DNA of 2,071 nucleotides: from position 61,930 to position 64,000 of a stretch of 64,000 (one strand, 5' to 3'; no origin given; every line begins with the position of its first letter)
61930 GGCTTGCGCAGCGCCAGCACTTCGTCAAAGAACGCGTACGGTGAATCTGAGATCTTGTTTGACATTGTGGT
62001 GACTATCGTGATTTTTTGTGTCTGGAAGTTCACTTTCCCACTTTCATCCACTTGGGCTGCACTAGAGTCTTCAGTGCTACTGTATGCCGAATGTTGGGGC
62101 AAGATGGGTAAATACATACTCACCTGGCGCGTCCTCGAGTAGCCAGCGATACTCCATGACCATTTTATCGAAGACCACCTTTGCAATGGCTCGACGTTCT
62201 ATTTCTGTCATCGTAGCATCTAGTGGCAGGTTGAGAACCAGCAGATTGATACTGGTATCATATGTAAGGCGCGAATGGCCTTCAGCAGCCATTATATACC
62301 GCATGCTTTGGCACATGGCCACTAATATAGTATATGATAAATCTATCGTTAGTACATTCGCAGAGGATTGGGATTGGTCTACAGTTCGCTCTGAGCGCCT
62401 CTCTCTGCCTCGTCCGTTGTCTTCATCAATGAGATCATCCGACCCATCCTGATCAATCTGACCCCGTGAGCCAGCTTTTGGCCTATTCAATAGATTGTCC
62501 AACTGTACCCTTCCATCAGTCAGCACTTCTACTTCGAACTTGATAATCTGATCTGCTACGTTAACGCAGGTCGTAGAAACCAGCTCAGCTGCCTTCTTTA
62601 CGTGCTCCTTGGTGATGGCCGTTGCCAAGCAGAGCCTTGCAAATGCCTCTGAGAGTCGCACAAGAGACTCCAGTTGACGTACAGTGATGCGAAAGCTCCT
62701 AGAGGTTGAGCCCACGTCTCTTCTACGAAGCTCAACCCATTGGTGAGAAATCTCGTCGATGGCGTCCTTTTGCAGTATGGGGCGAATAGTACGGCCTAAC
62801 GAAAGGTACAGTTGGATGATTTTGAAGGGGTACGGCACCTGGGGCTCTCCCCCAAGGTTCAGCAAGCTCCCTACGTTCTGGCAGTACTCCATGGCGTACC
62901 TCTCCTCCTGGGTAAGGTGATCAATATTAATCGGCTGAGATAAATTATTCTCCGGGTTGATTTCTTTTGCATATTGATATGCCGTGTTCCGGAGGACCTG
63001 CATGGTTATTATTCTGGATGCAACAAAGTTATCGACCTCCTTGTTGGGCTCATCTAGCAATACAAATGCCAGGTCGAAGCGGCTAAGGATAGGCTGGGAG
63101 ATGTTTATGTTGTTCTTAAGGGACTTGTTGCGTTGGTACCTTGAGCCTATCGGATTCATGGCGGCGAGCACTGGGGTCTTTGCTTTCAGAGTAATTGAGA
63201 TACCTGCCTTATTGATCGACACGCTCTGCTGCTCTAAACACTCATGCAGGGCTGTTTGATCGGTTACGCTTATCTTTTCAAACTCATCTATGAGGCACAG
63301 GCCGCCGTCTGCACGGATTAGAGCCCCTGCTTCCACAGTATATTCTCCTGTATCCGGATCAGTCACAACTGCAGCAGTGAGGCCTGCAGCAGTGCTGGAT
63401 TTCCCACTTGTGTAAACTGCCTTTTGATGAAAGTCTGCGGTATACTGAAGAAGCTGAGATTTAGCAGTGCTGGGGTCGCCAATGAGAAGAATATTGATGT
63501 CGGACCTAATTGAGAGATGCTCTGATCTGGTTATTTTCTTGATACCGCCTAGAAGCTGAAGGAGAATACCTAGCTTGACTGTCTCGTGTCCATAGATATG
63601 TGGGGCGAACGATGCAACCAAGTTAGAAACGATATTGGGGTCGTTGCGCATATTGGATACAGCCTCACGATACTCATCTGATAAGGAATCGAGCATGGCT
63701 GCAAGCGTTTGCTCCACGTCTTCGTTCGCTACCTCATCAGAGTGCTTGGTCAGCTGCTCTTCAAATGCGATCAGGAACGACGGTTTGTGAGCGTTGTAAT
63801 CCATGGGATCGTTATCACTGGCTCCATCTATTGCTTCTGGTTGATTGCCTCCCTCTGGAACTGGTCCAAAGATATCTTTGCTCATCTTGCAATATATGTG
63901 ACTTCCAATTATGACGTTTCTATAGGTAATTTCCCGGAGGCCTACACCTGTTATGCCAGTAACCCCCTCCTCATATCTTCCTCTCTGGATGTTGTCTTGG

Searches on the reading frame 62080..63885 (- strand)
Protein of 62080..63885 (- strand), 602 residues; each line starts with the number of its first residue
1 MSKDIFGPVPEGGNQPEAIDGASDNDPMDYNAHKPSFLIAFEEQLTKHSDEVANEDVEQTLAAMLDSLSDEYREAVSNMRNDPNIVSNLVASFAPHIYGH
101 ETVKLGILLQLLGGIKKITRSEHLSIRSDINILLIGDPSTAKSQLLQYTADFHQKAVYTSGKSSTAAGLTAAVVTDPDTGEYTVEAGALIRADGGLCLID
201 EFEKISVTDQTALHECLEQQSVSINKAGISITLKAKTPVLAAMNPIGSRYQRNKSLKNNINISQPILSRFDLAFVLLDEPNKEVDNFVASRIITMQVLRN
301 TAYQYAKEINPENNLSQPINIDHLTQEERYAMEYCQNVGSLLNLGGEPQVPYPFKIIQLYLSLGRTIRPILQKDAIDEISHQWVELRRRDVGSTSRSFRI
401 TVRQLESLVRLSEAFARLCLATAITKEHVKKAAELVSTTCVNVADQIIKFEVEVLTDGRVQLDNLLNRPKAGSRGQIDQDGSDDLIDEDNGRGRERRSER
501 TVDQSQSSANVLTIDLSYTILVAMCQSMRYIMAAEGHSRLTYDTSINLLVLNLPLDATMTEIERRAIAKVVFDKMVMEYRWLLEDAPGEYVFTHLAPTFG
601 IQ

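Call 51: search_protein_families(library=pfam, proteins=[window:62080-63885:-], max_evalue=0.001)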
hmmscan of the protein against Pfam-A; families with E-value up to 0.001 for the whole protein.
window:62080-63885:- (602 aa): 6 families
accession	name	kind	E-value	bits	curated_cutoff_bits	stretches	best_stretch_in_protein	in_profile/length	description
PF00493.29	MCM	-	2.7e-87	292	23.3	1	74-295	3-223/224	MCM P-loop domain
PF17855.7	MCM_lid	-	3e-21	76.1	27.4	1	356-438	2-85/87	MCM AAA-lid domain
PF01078.27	Mg_chelatase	-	1.2e-08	35.1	20.3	1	180-276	93-199/207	Magnesium chelatase, subunit ChlI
PF07728.20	AAA_5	-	9.3e-07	29.4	22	1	131-254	1-130/139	AAA domain (dynein-related subfamily)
PF07726.17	AAA_3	-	7e-05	23.2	27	1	132-247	2-114/131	ATPase family associated with various cellular activities (AAA)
PF00158.32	Sigma54_activat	-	0.00034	20.8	20.2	0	179-245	79-143/168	Sigma-54 interaction domain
